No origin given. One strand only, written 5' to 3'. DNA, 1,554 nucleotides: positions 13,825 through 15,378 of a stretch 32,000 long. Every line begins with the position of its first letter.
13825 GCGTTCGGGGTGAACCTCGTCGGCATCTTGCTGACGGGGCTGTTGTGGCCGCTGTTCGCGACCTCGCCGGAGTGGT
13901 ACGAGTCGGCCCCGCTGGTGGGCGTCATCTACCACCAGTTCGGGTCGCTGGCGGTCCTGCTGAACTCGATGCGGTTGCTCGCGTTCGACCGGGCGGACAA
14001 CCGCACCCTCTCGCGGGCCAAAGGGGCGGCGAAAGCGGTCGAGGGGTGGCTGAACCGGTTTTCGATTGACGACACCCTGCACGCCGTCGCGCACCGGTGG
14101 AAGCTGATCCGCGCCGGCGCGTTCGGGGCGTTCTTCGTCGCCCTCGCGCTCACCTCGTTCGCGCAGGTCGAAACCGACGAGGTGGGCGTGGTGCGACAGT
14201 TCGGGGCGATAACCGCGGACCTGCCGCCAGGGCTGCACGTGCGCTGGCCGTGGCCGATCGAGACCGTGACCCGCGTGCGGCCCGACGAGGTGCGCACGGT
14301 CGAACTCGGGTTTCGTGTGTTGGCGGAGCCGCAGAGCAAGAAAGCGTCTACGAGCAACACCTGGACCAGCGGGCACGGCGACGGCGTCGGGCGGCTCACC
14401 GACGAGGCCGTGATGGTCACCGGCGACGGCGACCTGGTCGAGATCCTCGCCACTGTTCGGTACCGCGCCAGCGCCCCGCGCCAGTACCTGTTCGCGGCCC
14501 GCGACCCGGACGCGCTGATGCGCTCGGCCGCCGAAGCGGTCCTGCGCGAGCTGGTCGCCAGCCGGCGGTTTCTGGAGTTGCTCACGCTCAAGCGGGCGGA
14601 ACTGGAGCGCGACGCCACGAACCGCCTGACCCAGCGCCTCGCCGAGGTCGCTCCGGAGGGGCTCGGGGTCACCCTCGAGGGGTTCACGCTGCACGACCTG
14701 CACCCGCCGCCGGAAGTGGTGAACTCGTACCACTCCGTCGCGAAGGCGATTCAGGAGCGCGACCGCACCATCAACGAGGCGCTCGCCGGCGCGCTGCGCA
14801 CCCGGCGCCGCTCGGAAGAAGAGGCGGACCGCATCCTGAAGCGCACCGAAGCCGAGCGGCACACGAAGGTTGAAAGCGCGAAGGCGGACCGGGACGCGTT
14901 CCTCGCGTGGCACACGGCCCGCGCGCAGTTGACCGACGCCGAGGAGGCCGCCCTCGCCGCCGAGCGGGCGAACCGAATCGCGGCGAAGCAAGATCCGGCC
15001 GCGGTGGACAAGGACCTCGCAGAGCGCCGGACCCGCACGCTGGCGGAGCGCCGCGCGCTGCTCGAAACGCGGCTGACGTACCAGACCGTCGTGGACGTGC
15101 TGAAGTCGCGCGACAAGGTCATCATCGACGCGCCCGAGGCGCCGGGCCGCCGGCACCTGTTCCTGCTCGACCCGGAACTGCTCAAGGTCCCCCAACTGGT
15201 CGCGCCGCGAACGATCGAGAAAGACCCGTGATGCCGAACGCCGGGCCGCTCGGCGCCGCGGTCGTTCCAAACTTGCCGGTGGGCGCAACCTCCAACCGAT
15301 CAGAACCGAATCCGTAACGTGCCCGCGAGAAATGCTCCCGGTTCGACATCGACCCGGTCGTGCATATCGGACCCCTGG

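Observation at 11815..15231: Heavy-metal P-type ATPase fused in one ORF to a complete HflK-like SPFH module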

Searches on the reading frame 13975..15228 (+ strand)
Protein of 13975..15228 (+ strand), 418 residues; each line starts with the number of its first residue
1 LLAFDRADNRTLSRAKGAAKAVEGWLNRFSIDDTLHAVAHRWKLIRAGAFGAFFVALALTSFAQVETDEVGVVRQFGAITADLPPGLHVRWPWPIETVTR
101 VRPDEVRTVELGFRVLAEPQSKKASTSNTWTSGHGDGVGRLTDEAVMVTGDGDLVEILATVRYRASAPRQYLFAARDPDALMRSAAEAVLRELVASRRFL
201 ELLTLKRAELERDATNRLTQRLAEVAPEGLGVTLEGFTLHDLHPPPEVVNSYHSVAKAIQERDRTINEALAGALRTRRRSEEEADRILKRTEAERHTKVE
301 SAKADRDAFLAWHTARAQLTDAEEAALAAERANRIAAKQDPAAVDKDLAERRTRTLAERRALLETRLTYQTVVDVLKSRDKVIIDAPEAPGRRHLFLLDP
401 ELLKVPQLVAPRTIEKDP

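Call 16: search_solved_structures(query=window:13975-15228:+, max_evalue=0.01, show_alignments=2)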
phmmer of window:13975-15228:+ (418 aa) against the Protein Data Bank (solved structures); distinct sequences matched with E-value up to 0.01: 4.
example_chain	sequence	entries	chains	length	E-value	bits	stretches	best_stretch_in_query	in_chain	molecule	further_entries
7vhq_E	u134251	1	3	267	1.7e-14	57.2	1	137-303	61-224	Protein HflK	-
7vhp_E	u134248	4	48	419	8.7e-14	54.9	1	138-303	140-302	Protein HflK | Modulator of FtsH protease HflK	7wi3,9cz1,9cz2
9paw_XA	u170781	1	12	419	2.8e-13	53.3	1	137-303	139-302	Protein HflK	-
8z5g_A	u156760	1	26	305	0.0012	21.5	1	198-358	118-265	Protein QmcA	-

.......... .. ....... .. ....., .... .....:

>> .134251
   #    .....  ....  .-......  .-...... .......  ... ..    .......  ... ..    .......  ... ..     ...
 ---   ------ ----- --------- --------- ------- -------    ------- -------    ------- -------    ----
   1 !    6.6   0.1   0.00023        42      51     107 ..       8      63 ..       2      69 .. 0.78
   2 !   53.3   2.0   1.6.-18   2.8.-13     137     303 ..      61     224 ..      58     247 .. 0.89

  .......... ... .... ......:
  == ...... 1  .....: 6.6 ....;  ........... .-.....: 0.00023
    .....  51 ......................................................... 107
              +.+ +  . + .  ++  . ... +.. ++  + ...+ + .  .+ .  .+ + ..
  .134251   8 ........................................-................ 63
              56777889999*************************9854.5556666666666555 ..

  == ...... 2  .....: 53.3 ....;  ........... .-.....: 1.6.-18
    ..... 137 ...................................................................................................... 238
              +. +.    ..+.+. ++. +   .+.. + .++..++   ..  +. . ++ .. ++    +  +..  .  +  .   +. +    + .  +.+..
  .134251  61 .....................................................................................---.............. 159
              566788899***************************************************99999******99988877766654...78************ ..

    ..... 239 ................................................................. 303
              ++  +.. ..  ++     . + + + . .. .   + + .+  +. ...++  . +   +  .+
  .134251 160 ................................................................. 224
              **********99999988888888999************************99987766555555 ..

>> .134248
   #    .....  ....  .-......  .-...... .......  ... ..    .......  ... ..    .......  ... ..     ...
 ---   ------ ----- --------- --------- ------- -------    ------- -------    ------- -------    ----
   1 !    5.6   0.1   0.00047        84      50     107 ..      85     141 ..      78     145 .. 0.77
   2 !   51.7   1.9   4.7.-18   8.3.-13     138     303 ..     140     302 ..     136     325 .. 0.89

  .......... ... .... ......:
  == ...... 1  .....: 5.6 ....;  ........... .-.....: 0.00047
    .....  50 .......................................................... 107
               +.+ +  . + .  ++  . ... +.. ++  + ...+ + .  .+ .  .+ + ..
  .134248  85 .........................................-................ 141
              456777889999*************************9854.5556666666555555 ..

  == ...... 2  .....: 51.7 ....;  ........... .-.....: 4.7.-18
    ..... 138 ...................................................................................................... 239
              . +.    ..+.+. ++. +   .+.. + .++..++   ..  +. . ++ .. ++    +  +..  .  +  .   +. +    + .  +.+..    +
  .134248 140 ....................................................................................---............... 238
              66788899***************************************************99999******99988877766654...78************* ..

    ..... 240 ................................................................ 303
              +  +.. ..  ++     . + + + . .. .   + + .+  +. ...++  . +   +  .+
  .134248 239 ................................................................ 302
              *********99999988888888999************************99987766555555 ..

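Call 20: search_protein_representatives(protein=window:13975-15228:+)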
Query: 418 residues. Proteins with E-value up to 0.001 (for the whole library): 5039; up to 1e-10: 2235; up to 1e-30: 157. The best 150 are listed.
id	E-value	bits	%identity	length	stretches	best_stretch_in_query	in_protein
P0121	9.2e-176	601.3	71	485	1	1-418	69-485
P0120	4.3e-121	421.3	53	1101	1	2-412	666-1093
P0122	4.8e-108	378.4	47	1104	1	1-417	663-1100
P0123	7.7e-105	367.8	51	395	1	35-411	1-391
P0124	5.4e-99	348.6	47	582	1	1-409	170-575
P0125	2.4e-91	323.4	44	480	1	1-409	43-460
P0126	1.8e-88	314.0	42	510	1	9-412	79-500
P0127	1.0e-87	311.4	45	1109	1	14-409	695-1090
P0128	4.8e-86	306.0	43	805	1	3-408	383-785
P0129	1.2e-85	304.6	46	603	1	2-405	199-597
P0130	4.4e-85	302.8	43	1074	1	12-407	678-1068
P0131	2.8e-84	300.2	49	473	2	9-326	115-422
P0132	2.6e-82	293.7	41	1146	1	29-413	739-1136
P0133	5.1e-81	289.4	47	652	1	27-404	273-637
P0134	7.4e-80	285.6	41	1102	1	4-407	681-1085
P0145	1.4e-64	235.3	39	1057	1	19-412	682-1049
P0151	1.4e-62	228.7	36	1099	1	15-412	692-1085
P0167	3.3e-51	191.3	35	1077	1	3-412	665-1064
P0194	1.1e-39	153.3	36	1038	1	12-320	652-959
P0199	8.9e-39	150.4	35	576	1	46-310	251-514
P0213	3.0e-37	145.4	34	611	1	55-311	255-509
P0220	1.7e-35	139.6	36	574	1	59-327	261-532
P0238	6.9e-34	134.3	35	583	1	41-352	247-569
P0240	1.2e-33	133.5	34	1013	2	38-310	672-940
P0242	1.6e-33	133.1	32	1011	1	40-311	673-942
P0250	2.4e-32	129.2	33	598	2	11-291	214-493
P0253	4.3e-32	128.4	32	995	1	37-354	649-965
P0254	4.5e-32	128.3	33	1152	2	129-402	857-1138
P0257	6.8e-32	127.7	34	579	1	55-311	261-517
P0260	1.0e-31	127.1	35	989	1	33-331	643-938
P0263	2.5e-31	125.8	33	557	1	40-311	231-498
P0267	3.8e-31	125.3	33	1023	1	28-320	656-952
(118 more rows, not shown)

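Call 21: list_cluster_members(proteins=[P0122, P0130, P0132, P0145, P0151, P0167, P0194, P0242, P0253, P0254])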
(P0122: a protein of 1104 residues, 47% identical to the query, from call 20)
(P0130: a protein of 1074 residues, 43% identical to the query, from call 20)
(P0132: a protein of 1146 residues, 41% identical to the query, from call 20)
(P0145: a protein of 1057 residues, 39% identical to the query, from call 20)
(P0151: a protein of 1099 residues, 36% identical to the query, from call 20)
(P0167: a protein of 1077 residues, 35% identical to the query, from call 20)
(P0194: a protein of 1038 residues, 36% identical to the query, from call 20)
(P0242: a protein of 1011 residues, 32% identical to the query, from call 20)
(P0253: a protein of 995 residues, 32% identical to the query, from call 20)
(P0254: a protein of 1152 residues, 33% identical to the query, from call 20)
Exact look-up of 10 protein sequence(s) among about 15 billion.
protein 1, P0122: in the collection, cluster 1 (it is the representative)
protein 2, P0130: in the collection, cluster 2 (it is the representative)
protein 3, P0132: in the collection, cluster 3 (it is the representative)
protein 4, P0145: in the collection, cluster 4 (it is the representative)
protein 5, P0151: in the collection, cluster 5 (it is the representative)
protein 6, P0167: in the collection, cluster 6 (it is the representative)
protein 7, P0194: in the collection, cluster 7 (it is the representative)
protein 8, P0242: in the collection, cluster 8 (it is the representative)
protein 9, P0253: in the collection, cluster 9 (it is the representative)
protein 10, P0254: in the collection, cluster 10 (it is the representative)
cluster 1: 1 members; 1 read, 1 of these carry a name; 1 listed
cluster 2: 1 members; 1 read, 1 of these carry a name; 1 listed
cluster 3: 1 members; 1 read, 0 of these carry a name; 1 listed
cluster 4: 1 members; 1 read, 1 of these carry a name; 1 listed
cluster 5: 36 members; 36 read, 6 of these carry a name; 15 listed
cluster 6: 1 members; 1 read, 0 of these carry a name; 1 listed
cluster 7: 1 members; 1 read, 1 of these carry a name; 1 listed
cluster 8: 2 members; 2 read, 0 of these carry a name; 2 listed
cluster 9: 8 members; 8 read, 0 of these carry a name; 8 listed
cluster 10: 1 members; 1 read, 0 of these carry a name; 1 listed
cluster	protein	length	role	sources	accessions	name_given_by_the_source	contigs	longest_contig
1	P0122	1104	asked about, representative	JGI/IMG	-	Cu+-exporting ATPase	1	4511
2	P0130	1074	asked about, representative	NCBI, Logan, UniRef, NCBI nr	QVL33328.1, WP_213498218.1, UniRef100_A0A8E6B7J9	cation-translocating P-type ATPase family protein [Telmatocola sphagniphila] | P-type Zn(2+) transporter n=1 Tax=Telmatocola sphagniphila TaxID=1123043 ...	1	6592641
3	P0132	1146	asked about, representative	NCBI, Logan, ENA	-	-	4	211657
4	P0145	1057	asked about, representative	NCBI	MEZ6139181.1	MAG: cation-translocating P-type ATPase family protein [Zavarzinella sp.]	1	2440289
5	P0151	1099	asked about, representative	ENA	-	-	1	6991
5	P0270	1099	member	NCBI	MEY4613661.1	MAG: hypothetical protein RL179_1634 [Planctomycetota bacterium]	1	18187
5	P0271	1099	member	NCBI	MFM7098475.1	MAG: cation-translocating P-type ATPase family protein [Gemmataceae bacterium]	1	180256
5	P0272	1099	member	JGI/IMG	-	P-type Cu+ transporter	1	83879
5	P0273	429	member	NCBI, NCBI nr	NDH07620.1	HAD family hydrolase, partial [bacterium] | HAD family hydrolase [bacterium]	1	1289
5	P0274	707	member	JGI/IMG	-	Cu+-exporting ATPase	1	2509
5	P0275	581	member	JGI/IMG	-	Cu+-exporting ATPase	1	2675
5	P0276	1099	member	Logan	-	-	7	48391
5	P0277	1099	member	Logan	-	-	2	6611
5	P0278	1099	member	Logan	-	-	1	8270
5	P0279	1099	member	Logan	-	-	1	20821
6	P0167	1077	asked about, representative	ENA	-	-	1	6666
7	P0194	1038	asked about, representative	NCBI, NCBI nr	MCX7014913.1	MAG: cation-translocating P-type ATPase family protein [Candidatus Sumerlaeota bacterium] | cation-translocating P-type ATPase family protein [Candidatus Sumerlaeota bacterium]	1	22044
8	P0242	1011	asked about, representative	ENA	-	-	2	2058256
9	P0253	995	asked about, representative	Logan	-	-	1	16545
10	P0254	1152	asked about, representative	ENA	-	-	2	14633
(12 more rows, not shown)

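Call 71: search_protein_families(library=pfam, proteins=[P0199, P0213, P0220, P0238, P0250, P0257, P0263], max_evalue=0.001)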
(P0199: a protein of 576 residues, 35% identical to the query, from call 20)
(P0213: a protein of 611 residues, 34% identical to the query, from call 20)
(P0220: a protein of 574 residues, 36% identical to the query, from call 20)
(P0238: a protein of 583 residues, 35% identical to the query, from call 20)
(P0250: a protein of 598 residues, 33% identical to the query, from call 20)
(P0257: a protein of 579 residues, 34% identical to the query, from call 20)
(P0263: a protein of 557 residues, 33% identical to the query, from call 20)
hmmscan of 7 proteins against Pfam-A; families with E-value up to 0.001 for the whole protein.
P0199 (576 aa): 2 families
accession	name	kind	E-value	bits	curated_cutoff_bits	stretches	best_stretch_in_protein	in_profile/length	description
PF01145.31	Band_7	-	1.2e-23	84.5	23.6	1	269-474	2-173/176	SPFH domain / Band 7 family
PF01545.26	Cation_efflux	-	9.8e-23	81.4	26.6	1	10-190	3-195/198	Cation efflux family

P0213 (611 aa): 2 families
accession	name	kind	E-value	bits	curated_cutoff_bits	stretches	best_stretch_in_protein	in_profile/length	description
PF01545.26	Cation_efflux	-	3.9e-25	89.2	26.6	1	14-202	2-195/198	Cation efflux family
PF01145.31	Band_7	-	7.1e-23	82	23.6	1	264-469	2-174/176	SPFH domain / Band 7 family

P0220 (574 aa): 2 families
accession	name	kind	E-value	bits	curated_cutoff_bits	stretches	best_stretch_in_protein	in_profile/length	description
PF01545.26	Cation_efflux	-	1.1e-23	84.5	26.6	1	11-193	2-195/198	Cation efflux family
PF01145.31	Band_7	-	8.2e-18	65.5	23.6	1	267-473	3-171/176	SPFH domain / Band 7 family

P0238 (583 aa): 2 families
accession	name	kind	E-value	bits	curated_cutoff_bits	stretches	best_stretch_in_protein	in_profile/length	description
PF01545.26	Cation_efflux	-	5.3e-24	85.5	26.6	1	11-195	2-197/198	Cation efflux family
PF01145.31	Band_7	-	2.2e-20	73.9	23.6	1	271-476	3-166/176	SPFH domain / Band 7 family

P0250 (598 aa): 2 families
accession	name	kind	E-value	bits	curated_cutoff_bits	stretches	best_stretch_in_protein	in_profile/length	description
PF01545.26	Cation_efflux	-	5.2e-25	88.8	26.6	1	9-192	2-197/198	Cation efflux family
PF01145.31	Band_7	-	1.8e-21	77.4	23.6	1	267-474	2-175/176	SPFH domain / Band 7 family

P0257 (579 aa): 2 families
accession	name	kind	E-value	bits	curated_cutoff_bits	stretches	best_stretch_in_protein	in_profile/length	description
PF01545.26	Cation_efflux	-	8.2e-23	81.6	26.6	1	16-199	2-197/198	Cation efflux family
PF01145.31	Band_7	-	8.5e-16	58.9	23.6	1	271-473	2-170/176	SPFH domain / Band 7 family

P0263 (557 aa): 2 families
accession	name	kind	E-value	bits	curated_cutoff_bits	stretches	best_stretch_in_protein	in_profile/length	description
PF01545.26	Cation_efflux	-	1.6e-28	100.3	26.6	1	13-199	2-197/198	Cation efflux family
PF01145.31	Band_7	-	2e-23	83.8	23.6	1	254-458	2-174/176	SPFH domain / Band 7 family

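Call 73: list_cluster_members(proteins=[P0199, P0213, P0220, P0238, P0250, P0257, P0263, P0240, P0260, P0267])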
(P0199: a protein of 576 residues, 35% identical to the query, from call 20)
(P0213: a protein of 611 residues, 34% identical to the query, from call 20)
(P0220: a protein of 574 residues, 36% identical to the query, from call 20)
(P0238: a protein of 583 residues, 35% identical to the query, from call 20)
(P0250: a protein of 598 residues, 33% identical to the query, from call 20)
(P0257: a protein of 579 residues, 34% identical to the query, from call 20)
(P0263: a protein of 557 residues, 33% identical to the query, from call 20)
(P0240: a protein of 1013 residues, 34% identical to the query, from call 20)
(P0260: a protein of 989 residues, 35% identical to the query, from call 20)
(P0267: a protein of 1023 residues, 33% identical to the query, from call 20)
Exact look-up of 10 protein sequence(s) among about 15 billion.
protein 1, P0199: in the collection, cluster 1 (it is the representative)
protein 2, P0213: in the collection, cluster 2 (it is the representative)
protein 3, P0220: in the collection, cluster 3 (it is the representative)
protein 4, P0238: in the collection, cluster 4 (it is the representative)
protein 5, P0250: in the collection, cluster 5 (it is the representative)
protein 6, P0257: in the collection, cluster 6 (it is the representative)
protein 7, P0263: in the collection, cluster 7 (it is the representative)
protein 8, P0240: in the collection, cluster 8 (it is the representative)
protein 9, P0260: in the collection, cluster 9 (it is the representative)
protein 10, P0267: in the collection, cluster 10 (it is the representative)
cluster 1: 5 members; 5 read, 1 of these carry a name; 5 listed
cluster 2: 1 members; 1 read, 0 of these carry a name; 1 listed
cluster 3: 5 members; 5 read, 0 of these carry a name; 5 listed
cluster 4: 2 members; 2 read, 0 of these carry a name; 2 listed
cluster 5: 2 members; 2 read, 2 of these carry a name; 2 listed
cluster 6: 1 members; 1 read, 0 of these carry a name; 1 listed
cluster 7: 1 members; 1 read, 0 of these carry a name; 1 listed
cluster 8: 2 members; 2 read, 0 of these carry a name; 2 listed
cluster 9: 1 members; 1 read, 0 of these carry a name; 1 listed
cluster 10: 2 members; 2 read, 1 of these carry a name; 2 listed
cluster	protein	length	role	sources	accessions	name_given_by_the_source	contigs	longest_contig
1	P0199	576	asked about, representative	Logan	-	-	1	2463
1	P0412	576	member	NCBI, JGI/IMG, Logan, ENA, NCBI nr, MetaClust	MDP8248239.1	MAG: FtsH protease activity modulator HflK [Candidatus Tritonobacter lacicola] | FtsH protease activity modulator HflK [Candidatus Tritonobacter lacicola] | \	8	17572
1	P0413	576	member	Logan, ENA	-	-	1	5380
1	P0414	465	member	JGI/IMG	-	-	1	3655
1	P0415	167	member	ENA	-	-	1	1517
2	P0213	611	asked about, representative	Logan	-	-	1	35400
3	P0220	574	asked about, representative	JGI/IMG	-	-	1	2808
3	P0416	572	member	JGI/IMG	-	-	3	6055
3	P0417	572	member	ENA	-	-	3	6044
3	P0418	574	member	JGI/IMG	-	-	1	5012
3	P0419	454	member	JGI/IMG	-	-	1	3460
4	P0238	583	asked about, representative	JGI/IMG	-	-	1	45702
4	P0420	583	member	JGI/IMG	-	-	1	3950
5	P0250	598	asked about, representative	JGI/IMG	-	membrane protease subunit HflK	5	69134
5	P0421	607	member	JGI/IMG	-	membrane protease subunit HflK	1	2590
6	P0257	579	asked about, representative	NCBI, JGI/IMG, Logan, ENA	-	-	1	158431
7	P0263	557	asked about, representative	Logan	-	-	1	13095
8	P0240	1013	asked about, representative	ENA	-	-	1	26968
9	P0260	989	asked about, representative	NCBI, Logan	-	-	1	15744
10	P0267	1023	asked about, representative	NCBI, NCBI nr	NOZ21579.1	MAG: FtsH protease activity modulator HflK [Planctomycetes bacterium] | FtsH protease activity modulator HflK [Planctomycetota bacterium]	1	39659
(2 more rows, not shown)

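Call 99: predict_structure(alignment_id=A6)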
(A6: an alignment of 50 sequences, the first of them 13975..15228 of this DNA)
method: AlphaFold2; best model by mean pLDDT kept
length: 418 residues; sequences in the alignment: 50
mean_pLDDT: 79.8   pTM: 0.50
mean pLDDT of the five models: 79.8, 79.2, 77.8, 76.9, 76.6
residues with pLDDT >= 90: 195; 70-90: 106; 50-70: 71; < 50: 46
segments of 3 or more residues with pLDDT < 50: 1-8, 119-140, 404-417
pLDDT, mean of each block of 10 residues (from residue 1): 42 61 60 60 81 85 88 79 85 73 91 58 36 39 76 91 93 89 93 92 88 96 90 94 88 94 98 98 97 97 94 92 93 92 93 93 89 79 62 55 48 42
secondary structure, 60 per line:
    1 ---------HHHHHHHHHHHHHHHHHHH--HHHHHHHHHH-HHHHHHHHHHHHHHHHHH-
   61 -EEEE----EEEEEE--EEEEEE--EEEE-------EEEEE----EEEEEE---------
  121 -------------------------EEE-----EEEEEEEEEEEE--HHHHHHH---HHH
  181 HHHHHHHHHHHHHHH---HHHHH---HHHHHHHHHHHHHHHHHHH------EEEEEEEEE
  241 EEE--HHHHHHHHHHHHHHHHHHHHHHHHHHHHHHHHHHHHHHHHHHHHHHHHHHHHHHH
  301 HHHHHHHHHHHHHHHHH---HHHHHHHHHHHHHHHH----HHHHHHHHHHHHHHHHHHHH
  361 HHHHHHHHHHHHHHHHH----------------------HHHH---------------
elements in order: H10-28 H31-40 H42-59 E62-65 E70-75 E78-83 E86-89 E97-101 E106-111 E146-148 E154-165 H168-174 H178-195 H199-203 H207-225 E232-243 H246-317 H321-336 H341-377 H400-403
